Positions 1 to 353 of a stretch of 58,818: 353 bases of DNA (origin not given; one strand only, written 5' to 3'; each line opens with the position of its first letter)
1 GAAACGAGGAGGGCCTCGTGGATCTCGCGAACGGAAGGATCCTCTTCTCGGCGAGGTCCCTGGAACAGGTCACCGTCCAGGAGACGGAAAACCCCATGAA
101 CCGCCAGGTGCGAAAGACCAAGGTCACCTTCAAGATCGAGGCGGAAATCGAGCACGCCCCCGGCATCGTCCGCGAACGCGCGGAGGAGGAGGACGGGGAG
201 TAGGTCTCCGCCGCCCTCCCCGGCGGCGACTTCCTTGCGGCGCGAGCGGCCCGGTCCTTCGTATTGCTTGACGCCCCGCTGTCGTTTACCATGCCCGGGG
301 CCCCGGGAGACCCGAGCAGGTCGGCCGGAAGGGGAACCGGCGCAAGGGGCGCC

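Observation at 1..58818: The whole window is one perfect, spacer-less 58.8-kb palindrome made of two 29,409-bp arms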

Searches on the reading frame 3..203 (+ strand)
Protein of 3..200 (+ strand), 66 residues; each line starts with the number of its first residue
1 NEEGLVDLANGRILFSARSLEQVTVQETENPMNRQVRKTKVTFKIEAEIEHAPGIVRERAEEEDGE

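Call 9: search_protein_families(library=pfam, proteins=[window:18-203:+], max_evalue=0.001)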
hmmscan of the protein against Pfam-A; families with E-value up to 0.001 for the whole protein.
window:18-203:+ (61 aa): 0 families

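Call 27: find_encoding_contigs(protein=window:3-200:+, flank=10000, max_places=10)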
Protein window:3-200:+ (66 aa): no gene with exactly this product is on record in the collection.
